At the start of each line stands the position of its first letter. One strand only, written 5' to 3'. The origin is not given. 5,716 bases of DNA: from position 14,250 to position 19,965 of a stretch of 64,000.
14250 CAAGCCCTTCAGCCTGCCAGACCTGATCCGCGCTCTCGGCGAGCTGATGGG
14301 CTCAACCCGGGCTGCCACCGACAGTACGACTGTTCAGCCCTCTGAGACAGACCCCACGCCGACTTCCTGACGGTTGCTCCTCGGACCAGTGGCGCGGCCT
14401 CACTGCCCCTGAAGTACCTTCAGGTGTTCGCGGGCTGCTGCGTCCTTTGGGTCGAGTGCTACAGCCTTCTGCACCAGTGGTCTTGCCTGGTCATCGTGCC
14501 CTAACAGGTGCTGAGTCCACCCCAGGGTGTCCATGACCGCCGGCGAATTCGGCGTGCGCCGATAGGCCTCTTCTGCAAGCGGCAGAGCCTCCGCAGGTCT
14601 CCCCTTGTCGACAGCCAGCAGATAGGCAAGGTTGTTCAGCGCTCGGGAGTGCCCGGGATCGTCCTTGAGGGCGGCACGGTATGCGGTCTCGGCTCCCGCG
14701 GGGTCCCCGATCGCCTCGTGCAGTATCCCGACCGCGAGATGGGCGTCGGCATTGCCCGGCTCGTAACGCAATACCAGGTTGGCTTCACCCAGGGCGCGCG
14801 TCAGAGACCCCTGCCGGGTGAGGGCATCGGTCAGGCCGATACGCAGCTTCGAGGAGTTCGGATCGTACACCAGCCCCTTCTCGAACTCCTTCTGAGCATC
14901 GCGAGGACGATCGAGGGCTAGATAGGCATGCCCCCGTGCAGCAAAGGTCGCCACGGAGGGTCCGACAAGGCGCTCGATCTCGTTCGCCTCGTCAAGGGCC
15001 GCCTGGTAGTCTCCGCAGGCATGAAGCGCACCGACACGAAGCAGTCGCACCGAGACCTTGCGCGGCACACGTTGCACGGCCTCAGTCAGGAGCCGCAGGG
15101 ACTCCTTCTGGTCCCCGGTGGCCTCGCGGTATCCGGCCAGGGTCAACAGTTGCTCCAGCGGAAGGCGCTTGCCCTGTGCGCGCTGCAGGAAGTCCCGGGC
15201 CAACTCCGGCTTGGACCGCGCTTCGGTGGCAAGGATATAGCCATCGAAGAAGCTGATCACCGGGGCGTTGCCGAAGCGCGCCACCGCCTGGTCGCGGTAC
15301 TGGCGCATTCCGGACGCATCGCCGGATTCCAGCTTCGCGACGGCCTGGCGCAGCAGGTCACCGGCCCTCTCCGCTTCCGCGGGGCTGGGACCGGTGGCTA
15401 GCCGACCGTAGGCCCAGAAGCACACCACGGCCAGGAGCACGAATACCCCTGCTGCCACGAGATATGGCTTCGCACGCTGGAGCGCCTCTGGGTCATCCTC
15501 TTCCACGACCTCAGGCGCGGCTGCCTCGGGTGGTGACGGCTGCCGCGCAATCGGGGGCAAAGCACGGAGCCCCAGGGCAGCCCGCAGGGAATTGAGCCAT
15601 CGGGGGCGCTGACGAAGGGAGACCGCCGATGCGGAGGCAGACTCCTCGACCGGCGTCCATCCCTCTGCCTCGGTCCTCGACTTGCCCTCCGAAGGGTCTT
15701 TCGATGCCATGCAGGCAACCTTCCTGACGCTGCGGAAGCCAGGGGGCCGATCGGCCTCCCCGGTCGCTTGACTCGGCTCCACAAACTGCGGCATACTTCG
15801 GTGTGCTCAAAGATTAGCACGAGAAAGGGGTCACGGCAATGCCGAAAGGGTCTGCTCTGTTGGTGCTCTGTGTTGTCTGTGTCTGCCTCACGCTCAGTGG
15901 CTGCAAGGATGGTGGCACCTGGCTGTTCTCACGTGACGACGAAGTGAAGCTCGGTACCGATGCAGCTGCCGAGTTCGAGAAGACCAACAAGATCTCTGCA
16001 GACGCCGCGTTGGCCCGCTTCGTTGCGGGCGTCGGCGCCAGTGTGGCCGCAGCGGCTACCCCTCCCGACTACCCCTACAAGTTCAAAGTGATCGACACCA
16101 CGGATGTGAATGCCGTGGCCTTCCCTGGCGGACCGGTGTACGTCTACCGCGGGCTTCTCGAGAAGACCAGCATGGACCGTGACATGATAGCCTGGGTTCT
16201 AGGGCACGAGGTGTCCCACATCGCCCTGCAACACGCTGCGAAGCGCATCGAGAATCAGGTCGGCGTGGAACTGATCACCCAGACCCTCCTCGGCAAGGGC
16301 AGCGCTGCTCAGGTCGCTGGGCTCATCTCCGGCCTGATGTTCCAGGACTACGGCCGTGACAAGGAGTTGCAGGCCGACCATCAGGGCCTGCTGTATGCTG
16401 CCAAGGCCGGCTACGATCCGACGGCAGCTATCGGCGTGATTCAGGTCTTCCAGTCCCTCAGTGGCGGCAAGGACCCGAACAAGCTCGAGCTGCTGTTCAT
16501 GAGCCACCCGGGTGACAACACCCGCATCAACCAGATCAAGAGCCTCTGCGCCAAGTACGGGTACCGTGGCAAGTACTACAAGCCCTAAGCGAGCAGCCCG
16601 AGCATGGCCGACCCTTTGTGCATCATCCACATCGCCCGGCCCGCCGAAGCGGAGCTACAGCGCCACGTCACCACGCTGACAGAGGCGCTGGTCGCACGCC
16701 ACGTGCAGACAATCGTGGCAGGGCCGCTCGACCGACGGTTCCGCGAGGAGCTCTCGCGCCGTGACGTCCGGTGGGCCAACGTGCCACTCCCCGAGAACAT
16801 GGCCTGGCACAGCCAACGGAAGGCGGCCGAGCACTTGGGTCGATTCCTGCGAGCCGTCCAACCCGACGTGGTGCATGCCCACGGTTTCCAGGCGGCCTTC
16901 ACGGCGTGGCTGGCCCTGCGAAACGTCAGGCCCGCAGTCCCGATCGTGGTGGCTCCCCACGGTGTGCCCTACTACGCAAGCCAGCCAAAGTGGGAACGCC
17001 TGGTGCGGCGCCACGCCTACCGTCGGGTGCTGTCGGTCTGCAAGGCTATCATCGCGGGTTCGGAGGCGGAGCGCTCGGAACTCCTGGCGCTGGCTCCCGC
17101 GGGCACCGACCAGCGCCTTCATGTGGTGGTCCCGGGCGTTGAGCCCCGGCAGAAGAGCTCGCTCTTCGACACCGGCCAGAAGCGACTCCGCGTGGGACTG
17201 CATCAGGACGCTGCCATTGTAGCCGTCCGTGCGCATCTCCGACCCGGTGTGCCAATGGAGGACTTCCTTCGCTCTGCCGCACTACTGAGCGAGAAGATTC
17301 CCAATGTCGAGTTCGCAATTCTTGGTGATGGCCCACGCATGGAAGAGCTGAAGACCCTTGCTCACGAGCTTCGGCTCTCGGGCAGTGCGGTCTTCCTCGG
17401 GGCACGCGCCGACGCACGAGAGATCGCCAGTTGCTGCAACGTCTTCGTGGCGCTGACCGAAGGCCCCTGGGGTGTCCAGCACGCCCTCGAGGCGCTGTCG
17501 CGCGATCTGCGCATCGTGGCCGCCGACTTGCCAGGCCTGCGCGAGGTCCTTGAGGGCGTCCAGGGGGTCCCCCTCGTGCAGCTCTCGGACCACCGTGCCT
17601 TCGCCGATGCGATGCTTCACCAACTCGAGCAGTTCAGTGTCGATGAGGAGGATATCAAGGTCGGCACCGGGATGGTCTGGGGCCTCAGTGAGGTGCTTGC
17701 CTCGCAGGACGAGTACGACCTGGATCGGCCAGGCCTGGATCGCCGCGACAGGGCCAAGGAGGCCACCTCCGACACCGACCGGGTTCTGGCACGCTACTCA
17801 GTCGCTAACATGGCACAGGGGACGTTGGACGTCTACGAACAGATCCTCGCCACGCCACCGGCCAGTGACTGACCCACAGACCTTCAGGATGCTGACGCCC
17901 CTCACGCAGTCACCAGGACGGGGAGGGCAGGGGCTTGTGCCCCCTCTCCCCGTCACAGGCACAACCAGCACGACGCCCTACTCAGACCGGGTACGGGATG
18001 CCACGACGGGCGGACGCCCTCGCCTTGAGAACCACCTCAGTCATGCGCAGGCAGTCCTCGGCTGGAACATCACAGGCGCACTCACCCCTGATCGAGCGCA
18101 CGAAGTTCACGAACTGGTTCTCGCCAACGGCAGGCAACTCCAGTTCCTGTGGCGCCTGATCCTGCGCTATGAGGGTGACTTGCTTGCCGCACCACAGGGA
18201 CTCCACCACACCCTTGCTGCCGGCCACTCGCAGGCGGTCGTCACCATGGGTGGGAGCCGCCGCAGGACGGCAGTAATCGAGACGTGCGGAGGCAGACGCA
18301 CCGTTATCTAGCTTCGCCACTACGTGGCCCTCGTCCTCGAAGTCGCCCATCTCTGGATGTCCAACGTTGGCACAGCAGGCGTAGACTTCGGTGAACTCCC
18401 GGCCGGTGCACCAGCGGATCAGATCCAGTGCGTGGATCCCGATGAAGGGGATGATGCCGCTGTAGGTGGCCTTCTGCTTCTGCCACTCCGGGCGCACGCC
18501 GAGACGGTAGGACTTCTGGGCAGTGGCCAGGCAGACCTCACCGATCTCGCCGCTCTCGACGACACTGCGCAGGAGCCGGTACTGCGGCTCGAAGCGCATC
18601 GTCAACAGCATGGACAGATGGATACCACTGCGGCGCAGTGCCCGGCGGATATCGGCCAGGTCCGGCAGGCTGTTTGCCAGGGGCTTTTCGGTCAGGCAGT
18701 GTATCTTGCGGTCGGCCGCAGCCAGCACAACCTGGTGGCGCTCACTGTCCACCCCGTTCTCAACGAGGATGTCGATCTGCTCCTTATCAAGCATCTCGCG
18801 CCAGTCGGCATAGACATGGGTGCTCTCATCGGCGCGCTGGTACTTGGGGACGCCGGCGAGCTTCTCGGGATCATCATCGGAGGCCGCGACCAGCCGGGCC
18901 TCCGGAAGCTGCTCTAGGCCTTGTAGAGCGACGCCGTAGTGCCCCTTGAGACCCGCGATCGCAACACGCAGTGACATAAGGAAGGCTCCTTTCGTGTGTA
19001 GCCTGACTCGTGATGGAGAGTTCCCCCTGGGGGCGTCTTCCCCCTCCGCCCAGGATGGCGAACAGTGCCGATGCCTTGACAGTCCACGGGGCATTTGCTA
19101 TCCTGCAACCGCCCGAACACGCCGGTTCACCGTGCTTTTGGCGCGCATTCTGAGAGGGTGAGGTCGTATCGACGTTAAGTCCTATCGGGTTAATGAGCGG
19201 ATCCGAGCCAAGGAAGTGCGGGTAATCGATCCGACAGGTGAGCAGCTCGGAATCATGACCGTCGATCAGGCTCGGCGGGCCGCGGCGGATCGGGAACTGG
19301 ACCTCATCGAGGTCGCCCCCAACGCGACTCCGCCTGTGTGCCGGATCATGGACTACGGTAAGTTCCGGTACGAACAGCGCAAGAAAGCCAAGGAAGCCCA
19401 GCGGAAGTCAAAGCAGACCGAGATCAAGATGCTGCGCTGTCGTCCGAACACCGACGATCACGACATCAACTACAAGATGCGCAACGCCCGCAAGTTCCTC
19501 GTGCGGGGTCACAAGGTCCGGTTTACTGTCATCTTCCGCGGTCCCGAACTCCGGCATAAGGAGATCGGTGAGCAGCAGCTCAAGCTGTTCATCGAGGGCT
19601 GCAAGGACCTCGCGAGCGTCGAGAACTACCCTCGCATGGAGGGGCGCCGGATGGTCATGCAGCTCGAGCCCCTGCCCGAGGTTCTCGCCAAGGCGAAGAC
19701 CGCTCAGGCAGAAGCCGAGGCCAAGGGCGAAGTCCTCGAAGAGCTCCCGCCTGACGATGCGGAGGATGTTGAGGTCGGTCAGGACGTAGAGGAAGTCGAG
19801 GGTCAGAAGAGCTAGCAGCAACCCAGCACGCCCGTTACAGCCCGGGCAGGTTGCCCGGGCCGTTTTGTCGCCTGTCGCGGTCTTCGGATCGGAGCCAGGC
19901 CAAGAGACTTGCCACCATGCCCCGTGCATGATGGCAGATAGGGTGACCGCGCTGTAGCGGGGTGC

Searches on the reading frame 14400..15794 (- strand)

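Call 40: search_protein_families(library=pfam, proteins=[window:14400-15794:-], max_evalue=0.00001)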
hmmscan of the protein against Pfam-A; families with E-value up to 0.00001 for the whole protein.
window:14400-15794:- (464 aa): 10 families
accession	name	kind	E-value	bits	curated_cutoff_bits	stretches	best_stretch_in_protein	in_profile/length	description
PF13428.12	TPR_14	-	6.1e-19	67.1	23.5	0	350-392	2-44/44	Tetratricopeptide repeat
PF13432.12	TPR_16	-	7.1e-19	68.4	32.7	1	356-418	4-65/65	Tetratricopeptide repeat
PF14559.12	TPR_19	-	1.8e-18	67.1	25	1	395-455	2-62/68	Tetratricopeptide repeat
PF07719.23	TPR_2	-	2.9e-17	61.7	27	0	349-382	1-34/34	Tetratricopeptide repeat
PF13431.12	TPR_17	-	3.6e-17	61.6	24.4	0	371-404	1-33/34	Tetratricopeptide repeat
PF13424.12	TPR_12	-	2e-10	41.2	30.1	1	384-449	4-76/77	Tetratricopeptide repeat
PF13181.12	TPR_8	-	1.7e-09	37.5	25.7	0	423-451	6-34/34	Tetratricopeptide repeat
PF13429.12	TPR_15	-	2e-08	34.4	26.2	0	351-453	148-249/280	Tetratricopeptide repeat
PF00515.34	TPR_1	-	3.5e-07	30.2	27.8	0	285-313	5-33/34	Tetratricopeptide repeat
PF23914.1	TPR_CcmH_CycH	-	7.4e-06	26.3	42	0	342-449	43-152/158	Cytochrome c-type biogenesis protein H TPR domain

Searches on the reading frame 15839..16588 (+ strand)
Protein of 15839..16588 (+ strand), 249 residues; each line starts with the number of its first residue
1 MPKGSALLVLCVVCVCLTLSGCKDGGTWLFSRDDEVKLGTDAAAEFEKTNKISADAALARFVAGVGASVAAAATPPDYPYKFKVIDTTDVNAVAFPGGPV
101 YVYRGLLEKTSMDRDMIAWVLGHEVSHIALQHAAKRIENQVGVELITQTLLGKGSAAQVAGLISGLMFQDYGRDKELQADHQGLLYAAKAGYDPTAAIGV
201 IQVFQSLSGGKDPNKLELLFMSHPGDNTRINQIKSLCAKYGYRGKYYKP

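Call 40: search_protein_families(library=pfam, proteins=[window:15839-16588:+], max_evalue=0.00001)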
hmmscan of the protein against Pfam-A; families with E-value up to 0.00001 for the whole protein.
window:15839-16588:+ (249 aa): 1 family
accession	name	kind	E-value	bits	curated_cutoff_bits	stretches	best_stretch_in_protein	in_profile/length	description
PF01435.24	Peptidase_M48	-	4.4e-27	95.6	20.3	1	64-235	9-184/186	Peptidase family M48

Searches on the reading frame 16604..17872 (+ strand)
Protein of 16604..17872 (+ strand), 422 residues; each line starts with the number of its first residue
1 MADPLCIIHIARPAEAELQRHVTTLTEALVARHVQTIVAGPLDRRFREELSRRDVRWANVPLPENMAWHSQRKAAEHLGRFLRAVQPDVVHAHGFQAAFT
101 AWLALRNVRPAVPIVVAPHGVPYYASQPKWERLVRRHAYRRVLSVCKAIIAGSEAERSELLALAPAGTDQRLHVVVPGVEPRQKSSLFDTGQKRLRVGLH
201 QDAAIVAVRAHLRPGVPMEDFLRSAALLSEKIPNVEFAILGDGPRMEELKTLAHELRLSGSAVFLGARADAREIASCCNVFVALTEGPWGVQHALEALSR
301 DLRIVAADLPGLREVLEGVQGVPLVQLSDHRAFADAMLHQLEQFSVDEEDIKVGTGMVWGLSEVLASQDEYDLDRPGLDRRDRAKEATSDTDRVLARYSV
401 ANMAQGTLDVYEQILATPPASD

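Call 40: search_protein_families(library=pfam, proteins=[window:16604-17872:+], max_evalue=0.00001)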
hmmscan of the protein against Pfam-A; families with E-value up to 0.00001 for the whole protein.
window:16604-17872:+ (422 aa): 4 families
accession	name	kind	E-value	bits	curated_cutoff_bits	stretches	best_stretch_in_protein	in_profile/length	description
PF13439.12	Glyco_transf_4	-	5.8e-19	69.2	28.5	1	19-181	5-168/170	Glycosyltransferase Family 4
PF13579.12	Glyco_trans_4_4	-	9.9e-17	62.2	29.7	1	19-175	4-155/158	Glycosyl transferase 4-like domain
PF13692.12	Glyco_trans_1_4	-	2.6e-15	57.4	27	1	218-342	17-141/142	Glycosyl transferases group 1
PF00534.26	Glycos_transf_1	-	4.9e-11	42.9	26.4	1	201-339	13-154/172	Glycosyl transferases group 1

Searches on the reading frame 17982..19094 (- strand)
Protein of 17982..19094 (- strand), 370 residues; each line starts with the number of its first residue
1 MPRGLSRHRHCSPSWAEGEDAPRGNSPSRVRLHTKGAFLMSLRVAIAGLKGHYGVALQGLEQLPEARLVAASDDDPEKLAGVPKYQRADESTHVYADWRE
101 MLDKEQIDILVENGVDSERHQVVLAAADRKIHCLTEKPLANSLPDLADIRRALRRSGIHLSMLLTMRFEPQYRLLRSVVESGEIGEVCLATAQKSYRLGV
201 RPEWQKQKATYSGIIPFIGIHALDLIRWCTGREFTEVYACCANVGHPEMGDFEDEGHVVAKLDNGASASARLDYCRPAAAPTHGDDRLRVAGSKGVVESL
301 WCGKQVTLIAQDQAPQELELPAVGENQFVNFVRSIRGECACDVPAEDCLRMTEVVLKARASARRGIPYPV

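Call 40: search_protein_families(library=pfam, proteins=[window:17982-19094:-], max_evalue=0.00001)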
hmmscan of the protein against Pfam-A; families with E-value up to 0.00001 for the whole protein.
window:17982-19094:- (370 aa): 3 families
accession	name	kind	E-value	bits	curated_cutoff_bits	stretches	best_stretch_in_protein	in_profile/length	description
PF22725.1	GFO_IDH_MocA_C3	-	6.3e-21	75.1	27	1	172-297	1-123/124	GFO/IDH/MocA C-terminal domain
PF02894.22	GFO_IDH_MocA_C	-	3.1e-13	50.5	22.9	1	177-368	2-216/218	Oxidoreductase family, C-terminal alpha/beta domain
PF01408.29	GFO_IDH_MocA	-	1.4e-09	39.2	24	1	42-160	1-116/120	Oxidoreductase family, NAD-binding Rossmann fold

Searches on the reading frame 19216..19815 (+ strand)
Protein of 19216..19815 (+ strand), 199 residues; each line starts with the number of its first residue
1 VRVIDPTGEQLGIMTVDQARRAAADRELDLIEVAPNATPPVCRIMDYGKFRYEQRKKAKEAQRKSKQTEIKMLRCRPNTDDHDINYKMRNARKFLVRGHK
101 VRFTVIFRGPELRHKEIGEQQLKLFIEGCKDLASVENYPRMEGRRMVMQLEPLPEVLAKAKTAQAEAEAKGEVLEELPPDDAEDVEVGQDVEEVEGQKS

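Call 40: search_protein_families(library=pfam, proteins=[window:19216-19815:+], max_evalue=0.00001)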
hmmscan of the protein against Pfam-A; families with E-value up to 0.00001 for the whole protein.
window:19216-19815:+ (199 aa): 2 families
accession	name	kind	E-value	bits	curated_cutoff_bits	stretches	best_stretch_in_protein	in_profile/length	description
PF00707.27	IF3_C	-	1.5e-28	99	34.8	1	69-152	2-85/86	Translation initiation factor IF-3, C-terminal domain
PF05198.21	IF3_N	-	3.5e-28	98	26.9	1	2-61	11-70/70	Translation initiation factor IF-3, N-terminal domain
